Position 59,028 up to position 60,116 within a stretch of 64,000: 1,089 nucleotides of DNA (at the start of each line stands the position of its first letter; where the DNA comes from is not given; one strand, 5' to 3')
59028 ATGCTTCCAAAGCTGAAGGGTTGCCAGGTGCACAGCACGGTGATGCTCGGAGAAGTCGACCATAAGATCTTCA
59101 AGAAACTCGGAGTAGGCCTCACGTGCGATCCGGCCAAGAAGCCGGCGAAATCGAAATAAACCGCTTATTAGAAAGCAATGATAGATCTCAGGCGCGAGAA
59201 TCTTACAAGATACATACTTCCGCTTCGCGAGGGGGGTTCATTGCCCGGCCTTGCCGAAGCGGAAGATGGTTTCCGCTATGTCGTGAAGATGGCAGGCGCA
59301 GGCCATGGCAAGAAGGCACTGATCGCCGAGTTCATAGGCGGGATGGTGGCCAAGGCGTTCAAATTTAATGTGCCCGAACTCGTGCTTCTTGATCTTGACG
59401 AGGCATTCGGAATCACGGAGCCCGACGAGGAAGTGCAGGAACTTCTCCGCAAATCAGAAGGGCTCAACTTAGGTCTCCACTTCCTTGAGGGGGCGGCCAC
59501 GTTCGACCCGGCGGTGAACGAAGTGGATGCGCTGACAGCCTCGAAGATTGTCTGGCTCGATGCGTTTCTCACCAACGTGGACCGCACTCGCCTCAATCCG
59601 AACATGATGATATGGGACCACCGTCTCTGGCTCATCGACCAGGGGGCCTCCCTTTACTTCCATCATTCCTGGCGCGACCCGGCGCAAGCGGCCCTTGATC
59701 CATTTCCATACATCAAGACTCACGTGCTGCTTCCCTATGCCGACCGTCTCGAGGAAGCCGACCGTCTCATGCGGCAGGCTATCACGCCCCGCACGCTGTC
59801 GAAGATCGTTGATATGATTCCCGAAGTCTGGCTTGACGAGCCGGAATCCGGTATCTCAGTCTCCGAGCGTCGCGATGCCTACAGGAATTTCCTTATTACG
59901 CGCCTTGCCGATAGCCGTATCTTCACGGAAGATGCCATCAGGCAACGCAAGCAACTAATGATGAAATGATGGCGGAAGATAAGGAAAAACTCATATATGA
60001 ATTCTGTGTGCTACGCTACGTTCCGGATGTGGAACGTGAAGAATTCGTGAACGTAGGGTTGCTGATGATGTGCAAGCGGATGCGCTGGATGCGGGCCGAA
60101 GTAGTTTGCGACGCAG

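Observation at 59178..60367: Translationally coupled standalone HipA_C-like kinase + DUF3037 gene pair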

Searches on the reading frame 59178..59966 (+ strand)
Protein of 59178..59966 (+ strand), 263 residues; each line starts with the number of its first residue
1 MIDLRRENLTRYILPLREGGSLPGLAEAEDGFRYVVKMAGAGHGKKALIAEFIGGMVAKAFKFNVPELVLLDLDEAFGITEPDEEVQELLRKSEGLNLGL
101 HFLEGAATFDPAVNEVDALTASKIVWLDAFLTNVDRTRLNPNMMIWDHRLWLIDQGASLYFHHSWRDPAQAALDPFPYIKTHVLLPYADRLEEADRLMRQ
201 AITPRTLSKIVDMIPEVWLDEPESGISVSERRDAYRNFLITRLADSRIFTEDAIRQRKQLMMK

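Call 3: search_protein_families(library=pfam, proteins=[window:59178-59966:+], max_evalue=0.01)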
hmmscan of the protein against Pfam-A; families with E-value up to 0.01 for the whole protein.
window:59178-59966:+ (263 aa): 1 family
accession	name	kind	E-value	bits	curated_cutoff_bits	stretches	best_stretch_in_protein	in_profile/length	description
PF20613.4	HipA_2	-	7e-16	58.7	27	1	16-224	8-212/240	HipA-like kinase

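Call 4: search_protein_families(library=ncbifam, proteins=[window:59178-59966:+], max_evalue=0.01)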
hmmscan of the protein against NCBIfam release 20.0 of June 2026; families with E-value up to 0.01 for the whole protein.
window:59178-59966:+ (263 aa): 0 families

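Call 5: search_protein_families(library=padloc, proteins=[window:59178-59966:+], max_evalue=0.1)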
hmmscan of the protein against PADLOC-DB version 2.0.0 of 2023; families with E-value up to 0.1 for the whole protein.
window:59178-59966:+ (263 aa): 1 family
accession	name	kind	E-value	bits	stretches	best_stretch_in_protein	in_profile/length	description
PDLC04766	PDC-M66A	-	1.8e-20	71.3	1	28-221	39-242/270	-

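Call 6: search_protein_families(library=phrogs, proteins=[window:59178-59966:+], max_evalue=0.1)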
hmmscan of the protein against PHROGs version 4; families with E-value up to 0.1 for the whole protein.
window:59178-59966:+ (263 aa): 2 families
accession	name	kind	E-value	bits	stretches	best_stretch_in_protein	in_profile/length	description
phrog_3162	-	unknown function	9.5e-21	75.4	1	16-220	11-218/247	-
phrog_11186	-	unknown function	0.09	13.2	0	121-166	149-192/302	-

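Call 7: search_solved_structures(query=window:59178-59966:+, max_evalue=10, show_alignments=2)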
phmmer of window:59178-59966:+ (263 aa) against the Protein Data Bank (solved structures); distinct sequences matched with E-value up to 10: 1.
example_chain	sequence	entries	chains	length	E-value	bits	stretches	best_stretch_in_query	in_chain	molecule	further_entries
3r9l_A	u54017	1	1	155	0.93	12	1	76-116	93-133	Nucleoside diphosphate kinase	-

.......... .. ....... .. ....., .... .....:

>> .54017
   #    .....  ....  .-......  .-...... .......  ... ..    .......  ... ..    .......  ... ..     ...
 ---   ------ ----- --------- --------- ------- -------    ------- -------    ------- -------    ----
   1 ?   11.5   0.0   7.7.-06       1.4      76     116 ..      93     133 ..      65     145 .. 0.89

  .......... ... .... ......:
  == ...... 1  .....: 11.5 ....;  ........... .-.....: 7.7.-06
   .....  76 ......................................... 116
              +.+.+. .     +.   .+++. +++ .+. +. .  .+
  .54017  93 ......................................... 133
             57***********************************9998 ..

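Call 18: find_homologous_proteins(query=window:59178-59966:+, max_evalue=0.00001)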
Query window:59178-59966:+ (263 aa): 8000 proteins with E <= 0.00001 among 8000 candidates; the best 120 are listed.
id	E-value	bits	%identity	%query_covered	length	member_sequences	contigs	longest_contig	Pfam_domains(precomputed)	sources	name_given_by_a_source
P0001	4.3e-172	588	100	100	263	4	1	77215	PF20613.5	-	-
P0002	1.9e-139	481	82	98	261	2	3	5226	PF20613.5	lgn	-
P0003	1.1e-138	479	82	97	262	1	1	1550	PF20613.5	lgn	-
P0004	5.4e-138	477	81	98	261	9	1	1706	PF20613.5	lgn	-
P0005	8.7e-138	476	81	99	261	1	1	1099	PF20613.5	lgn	-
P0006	1.3e-137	475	81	98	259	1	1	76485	PF20613.5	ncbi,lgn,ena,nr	ncbi:MAG: aminotransferase class I and II [Muribaculaceae bacterium]|nr:aminotransferase class I and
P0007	1.9e-137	475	82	98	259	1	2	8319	PF20613.5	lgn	-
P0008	3.5e-137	474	82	98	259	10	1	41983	PF20613.5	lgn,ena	-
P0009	4.2e-137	474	81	98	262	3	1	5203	PF20613.5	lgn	-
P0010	1.4e-136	472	78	100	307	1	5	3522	PF20613.5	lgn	-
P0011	7.5e-136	470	80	99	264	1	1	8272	PF20613.5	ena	-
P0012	1.0e-135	469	80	99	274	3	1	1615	PF20613.5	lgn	-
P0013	1.2e-135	469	81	98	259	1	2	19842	PF20613.5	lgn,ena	-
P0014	2.1e-135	468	79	98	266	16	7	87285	PF20613.5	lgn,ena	-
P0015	3.3e-135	467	78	99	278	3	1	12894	PF20613.5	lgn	-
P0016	7.2e-135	466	80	98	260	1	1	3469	PF20613.5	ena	-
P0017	1.3e-134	466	80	98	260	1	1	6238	PF20613.5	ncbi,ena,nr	ncbi:MAG: aminotransferase class I and II [Muribaculaceae bacterium]|nr:aminotransferase class I and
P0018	2.3e-134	465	78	99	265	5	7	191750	PF20613.5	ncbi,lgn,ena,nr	ncbi:MAG: aminotransferase class I and II [Bacteroides sp.]|nr:aminotransferase class I and II [Bact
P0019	2.6e-134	464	79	98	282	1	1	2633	PF20613.5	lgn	-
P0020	3.1e-134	464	78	98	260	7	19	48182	PF20613.5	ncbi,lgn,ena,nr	ncbi:MAG: aminotransferase class I and II [Muribaculaceae bacterium]|nr:aminotransferase class I and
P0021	1.4e-133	462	78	98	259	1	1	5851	PF20613.5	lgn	-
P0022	2.0e-133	462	79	98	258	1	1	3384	PF20613.5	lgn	-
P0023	2.5e-133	461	79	98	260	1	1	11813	PF20613.5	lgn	-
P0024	4.1e-133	461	76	98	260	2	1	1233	PF20613.5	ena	-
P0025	4.6e-133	460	78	98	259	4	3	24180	PF20613.5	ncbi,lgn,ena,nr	ncbi:MAG: aminotransferase class I and II [Bacteroidales bacterium]|nr:aminotransferase class I and 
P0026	4.9e-133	460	79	98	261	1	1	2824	PF20613.5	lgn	-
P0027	5.0e-133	460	79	98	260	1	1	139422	PF20613.5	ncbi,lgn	-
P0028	5.6e-133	460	78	98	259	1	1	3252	PF20613.5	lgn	-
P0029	5.9e-133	460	78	98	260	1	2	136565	PF20613.5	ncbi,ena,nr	ncbi:MAG: aminotransferase class I and II [Muribaculaceae bacterium]|nr:aminotransferase class I and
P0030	6.7e-133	460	78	98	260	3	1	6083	PF20613.5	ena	-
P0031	8.4e-133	460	79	98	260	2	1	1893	PF20613.5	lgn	-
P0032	1.3e-132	459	78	98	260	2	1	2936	PF20613.5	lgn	-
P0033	1.4e-132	459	76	98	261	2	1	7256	PF20613.5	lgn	-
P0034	1.6e-132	459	80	98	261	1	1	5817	PF20613.5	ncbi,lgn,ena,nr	ncbi:MAG: aminotransferase class I and II [Muribaculaceae bacterium]|nr:aminotransferase class I and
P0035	1.8e-132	459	78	98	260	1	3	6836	PF20613.5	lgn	-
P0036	1.8e-132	458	77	99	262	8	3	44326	PF20613.5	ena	-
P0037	3.0e-132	458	77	98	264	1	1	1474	PF20613.5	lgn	-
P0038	3.4e-132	458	78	98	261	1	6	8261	PF20613.5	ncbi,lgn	-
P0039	3.5e-132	458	78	98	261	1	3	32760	PF20613.5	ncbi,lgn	-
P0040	3.7e-132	457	77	98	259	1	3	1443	PF20613.5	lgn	-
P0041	4.1e-132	457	77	98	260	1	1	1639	PF20613.5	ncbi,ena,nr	ncbi:MAG: aminotransferase class I and II [Muribaculaceae bacterium]|nr:aminotransferase class I and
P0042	6.1e-132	457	78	98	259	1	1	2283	PF20613.5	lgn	-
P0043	6.2e-132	457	76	98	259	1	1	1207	PF20613.5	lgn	-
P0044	7.8e-132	456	78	98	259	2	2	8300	PF20613.5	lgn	-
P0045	8.9e-132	456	79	100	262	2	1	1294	PF20613.5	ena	-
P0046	1.3e-131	456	80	97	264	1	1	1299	PF20613.5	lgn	-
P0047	1.4e-131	456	76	98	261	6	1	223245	PF20613.5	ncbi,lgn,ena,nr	ncbi:MAG: aminotransferase class I and II [Muribaculaceae bacterium]|nr:aminotransferase class I and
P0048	1.5e-131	455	77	98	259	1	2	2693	PF20613.5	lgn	-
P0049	2.0e-131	455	77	98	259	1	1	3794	PF20613.5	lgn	-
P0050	2.3e-131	455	77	98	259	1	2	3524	PF20613.5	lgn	-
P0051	2.8e-131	455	77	98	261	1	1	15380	PF20613.5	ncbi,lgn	-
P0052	4.0e-131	454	77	98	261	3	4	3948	PF20613.5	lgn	-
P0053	4.0e-131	454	76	98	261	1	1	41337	PF20613.5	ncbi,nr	ncbi:MAG: aminotransferase class I and II [Bacteroidales bacterium]|nr:aminotransferase class I and 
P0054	4.1e-131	454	75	99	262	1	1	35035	PF20613.5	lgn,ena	-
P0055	4.7e-131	454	76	99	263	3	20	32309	PF20613.5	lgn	-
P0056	5.1e-131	454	76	98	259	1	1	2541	PF20613.5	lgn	-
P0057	5.8e-131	454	76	98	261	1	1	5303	PF20613.5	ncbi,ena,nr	ncbi:MAG: aminotransferase class I and II [Paramuribaculum sp.]|nr:aminotransferase class I and II [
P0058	7.3e-131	453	76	98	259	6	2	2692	PF20613.5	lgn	-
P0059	7.5e-131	453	76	100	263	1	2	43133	PF20613.5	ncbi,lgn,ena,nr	ncbi:MAG: aminotransferase class I and II [Muribaculaceae bacterium]|nr:aminotransferase class I and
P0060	8.0e-131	453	77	98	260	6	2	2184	PF20613.5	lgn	-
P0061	9.5e-131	453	78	98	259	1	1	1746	PF20613.5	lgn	-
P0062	9.6e-131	453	77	98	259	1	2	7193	PF20613.5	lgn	-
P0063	1.0e-130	453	75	98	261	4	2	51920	PF20613.5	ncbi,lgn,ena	-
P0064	1.1e-130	453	76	98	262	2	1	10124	PF20613.5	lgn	-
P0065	1.1e-130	453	76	98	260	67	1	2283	PF20613.5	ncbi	-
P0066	1.2e-130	453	77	99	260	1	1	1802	PF20613.5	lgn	-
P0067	1.3e-130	452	75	98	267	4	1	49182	PF20613.5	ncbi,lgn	-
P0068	1.3e-130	452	78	98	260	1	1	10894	PF20613.5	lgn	-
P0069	1.3e-130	452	77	98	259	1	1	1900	PF20613.5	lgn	-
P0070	1.3e-130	452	75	98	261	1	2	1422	PF20613.5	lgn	-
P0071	1.7e-130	452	76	98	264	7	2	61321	PF20613.5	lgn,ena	-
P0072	1.8e-130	452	75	99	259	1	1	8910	PF20613.5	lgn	-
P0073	2.0e-130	452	77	98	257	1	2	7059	PF20613.5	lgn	-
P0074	2.1e-130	452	76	98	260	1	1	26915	PF20613.5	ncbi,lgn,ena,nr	ncbi:MAG: aminotransferase class I and II [Muribaculaceae bacterium]|nr:aminotransferase class I and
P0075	2.4e-130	452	76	99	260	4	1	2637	PF20613.5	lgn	-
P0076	2.6e-130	451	76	97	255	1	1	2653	PF20613.5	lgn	-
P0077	2.8e-130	451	77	98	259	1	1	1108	PF20613.5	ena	-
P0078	2.9e-130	451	76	98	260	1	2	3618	PF20613.5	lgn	-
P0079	3.0e-130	451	78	98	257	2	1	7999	PF20613.5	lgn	-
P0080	3.5e-130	451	77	97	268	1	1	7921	PF20613.5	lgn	-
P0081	3.8e-130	451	75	100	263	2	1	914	PF20613.5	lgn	-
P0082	5.1e-130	450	76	98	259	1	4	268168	PF20613.5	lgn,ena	-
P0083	5.3e-130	450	76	98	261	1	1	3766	PF20613.5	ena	-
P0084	8.6e-130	450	77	99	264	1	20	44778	PF20613.5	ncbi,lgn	-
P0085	8.7e-130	450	75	99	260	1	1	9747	PF20613.5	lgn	-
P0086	8.8e-130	450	75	98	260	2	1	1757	PF20613.5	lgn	-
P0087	9.1e-130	450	77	99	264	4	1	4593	PF20613.5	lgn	-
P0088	9.5e-130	450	75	98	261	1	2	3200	PF20613.5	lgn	-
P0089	9.7e-130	450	76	98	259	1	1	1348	PF20613.5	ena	-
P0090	1.3e-129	449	77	98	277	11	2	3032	PF20613.5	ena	-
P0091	1.5e-129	449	77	100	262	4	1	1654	PF20613.5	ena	-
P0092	1.6e-129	449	76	99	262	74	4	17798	PF20613.5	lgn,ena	-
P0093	1.8e-129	449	78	98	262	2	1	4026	PF20613.5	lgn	-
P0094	1.9e-129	449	76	98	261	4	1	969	PF20613.5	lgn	-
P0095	2.2e-129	448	76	98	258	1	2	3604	PF20613.5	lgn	-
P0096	2.3e-129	448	75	98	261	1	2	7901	PF20613.5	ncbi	-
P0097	3.2e-129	448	75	98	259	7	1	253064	PF20613.5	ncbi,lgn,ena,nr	ncbi:MAG: aminotransferase class I and II [Bacteroidales bacterium]|nr:aminotransferase class I and 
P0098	3.5e-129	448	75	98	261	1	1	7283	PF20613.5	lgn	-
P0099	3.5e-129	448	76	100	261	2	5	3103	PF20613.5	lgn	-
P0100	3.7e-129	448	76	98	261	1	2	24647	PF20613.5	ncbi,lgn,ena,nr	ncbi:MAG: aminotransferase class I and II [Paramuribaculum sp.]|nr:aminotransferase class I and II [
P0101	4.7e-129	447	77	98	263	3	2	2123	PF20613.5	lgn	-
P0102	4.7e-129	447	78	98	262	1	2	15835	PF20613.5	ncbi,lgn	-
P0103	4.7e-129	447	75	98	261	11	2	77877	PF20613.5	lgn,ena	-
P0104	4.8e-129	447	76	98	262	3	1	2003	PF20613.5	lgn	-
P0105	4.9e-129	447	76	98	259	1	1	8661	PF20613.5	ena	-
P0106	5.8e-129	447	74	98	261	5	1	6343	PF20613.5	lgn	-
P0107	6.8e-129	447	77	99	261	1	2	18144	PF20613.5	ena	-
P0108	8.3e-129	446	79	94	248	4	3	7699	PF20613.5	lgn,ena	-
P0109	8.7e-129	446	76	98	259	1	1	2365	PF20613.5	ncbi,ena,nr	ncbi:MAG: aminotransferase class I and II [Muribaculum sp.]|nr:aminotransferase class I and II [Muri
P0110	9.1e-129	446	79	94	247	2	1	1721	PF20613.5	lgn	-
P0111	9.8e-129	446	76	98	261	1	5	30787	PF20613.5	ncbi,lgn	-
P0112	1.1e-128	446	75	98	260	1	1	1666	PF20613.5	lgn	-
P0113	1.2e-128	446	75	98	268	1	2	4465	PF20613.5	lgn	-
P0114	1.6e-128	446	75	98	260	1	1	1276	PF20613.5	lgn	-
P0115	1.8e-128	445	76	98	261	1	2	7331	PF20613.5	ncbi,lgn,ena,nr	ncbi:MAG: aminotransferase class I and II [Muribaculaceae bacterium]|nr:aminotransferase class I and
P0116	1.9e-128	445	74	99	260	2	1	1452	PF20613.5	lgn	-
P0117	1.9e-128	445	75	98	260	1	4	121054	PF20613.5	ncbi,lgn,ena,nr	ncbi:MAG: aminotransferase class I and II [Bacteroides sp.]|nr:aminotransferase class I and II [Bact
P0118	2.0e-128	445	76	99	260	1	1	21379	PF20613.5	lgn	-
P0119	2.6e-128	445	76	98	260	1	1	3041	PF20613.5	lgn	-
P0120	3.1e-128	445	76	99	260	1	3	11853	PF20613.5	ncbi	-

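Call 21: find_encoding_contigs(protein=P0018, flank=8000, max_places=4)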
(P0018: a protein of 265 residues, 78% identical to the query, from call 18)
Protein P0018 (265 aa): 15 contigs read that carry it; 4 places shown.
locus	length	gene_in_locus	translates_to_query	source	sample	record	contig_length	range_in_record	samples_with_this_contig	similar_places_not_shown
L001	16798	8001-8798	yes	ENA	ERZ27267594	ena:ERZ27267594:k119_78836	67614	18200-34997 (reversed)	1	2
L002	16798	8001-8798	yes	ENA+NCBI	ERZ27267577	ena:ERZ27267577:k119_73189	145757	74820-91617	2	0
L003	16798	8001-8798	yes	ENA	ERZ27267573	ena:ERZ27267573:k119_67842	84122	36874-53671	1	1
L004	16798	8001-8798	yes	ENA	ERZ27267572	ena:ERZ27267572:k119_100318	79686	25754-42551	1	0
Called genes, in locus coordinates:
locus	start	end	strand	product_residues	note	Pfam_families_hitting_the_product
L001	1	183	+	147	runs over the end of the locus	PF01475:FUR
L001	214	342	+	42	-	-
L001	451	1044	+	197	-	PF00881:Nitroreductase (weak), PF14512:TM1586_NiRdase (faint), PF00881:Nitroreductase (weak)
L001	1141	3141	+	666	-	-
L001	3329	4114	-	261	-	PF01435:Peptidase_M48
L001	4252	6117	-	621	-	PF13328:HD_4, PF01966:HD (weak), PF04607:RelA_SpoT, PF02824:TGS, PF28438:RelA_RIS, PF13291:ACT_4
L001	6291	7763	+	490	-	PF08903:DUF1846, PF20921:DUF1846_C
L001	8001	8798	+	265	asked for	PF20613:HipA_2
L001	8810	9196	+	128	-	PF11236:DUF3037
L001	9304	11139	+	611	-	PF08757:CotH, PF16738:CBM26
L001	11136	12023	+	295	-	PF13641:Glyco_tranf_2_3 (weak), PF13632:Glyco_trans_2_3 (faint)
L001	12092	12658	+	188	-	PF01613:Flavin_Reduct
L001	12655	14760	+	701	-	PF09371:Tex_N, PF22706:Tex_central_region, PF16921:Tex_YqgF, PF14635:HHH_7, PF12836:HHH_3, PF17674:HHH_9, PF00575:S1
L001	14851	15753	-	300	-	PF08378:NERD, PF01396:Zn_ribbon_Top1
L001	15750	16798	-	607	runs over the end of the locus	PF00924:MS_channel_2nd, PF21082:MS_channel_3rd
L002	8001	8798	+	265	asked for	PF20613:HipA_2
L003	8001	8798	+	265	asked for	PF20613:HipA_2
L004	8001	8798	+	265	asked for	PF20613:HipA_2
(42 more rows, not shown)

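Call 22: find_encoding_contigs(protein=P0097, flank=8000, max_places=3)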
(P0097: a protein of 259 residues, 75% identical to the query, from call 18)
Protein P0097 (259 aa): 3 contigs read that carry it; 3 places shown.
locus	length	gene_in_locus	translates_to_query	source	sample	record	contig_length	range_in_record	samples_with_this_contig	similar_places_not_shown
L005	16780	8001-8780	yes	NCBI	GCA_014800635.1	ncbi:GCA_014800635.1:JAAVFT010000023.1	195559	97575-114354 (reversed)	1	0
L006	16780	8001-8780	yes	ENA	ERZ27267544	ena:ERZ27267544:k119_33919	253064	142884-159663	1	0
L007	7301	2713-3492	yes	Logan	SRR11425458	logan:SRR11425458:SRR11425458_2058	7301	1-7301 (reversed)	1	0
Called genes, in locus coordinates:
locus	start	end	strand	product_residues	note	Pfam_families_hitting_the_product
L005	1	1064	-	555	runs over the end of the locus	-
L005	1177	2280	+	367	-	-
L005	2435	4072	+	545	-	-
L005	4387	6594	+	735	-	-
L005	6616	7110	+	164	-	-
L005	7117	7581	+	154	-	-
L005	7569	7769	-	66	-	PF09413:DUF2007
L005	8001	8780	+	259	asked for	PF20613:HipA_2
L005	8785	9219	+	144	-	PF11236:DUF3037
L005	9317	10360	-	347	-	PF10117:McrBC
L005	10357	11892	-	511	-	PF20720:nSTAND3 (weak), PF07728:AAA_5, PF28529:McrB_lid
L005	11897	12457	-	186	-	PF10882:bPH_5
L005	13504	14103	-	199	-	-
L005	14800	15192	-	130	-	-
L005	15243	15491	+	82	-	-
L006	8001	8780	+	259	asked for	PF20613:HipA_2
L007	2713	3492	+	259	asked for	PF20613:HipA_2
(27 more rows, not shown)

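Call 28: search_protein_representatives(protein=window:59178-59966:+)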
Query: 263 residues. Proteins with E-value up to 0.001 (for the whole library): 2447; up to 1e-10: 1277; up to 1e-30: 211. The best 150 are listed.
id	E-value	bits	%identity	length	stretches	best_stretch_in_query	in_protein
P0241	2.0e-101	355.0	63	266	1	2-260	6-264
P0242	6.2e-80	284.6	73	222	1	4-178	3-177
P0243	2.5e-77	276.1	52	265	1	5-260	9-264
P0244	2.9e-77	275.9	52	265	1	3-259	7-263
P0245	9.9e-71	254.5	69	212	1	2-166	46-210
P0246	8.5e-69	248.1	49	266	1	5-259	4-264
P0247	2.1e-68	246.9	63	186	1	3-182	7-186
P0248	4.8e-66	239.1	47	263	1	4-260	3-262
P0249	5.3e-66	239.0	61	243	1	37-223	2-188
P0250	3.6e-65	236.2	59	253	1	4-179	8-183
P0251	5.4e-65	235.7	44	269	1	5-256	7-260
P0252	7.1e-65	235.3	63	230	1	9-174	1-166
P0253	3.9e-62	226.3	68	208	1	2-156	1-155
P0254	4.3e-62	226.2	54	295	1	69-257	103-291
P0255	9.4e-62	225.0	56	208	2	2-91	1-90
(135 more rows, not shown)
